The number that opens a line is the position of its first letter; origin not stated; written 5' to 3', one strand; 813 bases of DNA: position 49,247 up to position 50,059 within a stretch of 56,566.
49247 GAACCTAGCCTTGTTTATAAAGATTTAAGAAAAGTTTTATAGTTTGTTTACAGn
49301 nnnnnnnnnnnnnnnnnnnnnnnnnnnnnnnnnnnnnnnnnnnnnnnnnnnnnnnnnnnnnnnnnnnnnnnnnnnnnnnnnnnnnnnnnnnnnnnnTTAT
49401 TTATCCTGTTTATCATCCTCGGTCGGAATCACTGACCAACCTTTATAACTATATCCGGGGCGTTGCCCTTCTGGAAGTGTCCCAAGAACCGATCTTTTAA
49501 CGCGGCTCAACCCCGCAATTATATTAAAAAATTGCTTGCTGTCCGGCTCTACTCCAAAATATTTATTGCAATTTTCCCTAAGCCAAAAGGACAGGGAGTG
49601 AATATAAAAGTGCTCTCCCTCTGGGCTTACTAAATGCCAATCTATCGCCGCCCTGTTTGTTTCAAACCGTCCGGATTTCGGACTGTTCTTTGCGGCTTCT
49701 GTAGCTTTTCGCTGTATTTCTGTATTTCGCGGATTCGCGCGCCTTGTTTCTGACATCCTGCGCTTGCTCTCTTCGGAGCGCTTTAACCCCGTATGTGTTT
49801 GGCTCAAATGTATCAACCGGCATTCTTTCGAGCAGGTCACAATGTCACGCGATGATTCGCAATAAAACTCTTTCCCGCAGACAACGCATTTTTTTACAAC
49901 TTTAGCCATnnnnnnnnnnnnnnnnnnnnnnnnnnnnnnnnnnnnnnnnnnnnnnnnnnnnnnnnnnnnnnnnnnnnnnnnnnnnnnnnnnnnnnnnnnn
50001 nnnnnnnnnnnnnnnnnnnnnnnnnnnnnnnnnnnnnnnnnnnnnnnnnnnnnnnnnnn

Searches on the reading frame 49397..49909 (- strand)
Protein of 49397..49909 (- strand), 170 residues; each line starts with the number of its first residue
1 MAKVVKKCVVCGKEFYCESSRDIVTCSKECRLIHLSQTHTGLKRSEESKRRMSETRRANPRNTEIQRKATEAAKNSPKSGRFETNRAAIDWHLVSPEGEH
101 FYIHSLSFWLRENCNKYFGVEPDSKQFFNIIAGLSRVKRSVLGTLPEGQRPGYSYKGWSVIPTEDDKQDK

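Call 8: search_protein_families(library=pfam, max_evalue=0.1, proteins=[window:49397-49909:-])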
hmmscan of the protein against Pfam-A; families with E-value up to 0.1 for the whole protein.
window:49397-49909:- (170 aa): 1 family
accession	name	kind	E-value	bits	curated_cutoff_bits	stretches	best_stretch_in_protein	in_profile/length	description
PF14446.12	Prok-RING_1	-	0.068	13.6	29.1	0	5-28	4-25/54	Prokaryotic RING finger family 1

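Call 9: search_protein_families(library=phrogs, max_evalue=0.01, proteins=[window:49397-49909:-])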
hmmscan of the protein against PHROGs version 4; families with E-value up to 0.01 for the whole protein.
window:49397-49909:- (170 aa): 4 families
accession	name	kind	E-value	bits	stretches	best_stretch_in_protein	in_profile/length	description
phrog_1271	-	DNA, RNA and nucleotide metabolism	1.4e-06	29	1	3-59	210-263/361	HNH endonuclease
phrog_2862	-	unknown function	0.00033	21.9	1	6-71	3-69/118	-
phrog_314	-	DNA, RNA and nucleotide metabolism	0.0024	17.9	1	29-92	278-319/574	homing endonuclease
phrog_3794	-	unknown function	0.0027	18.3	1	3-32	6-35/50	-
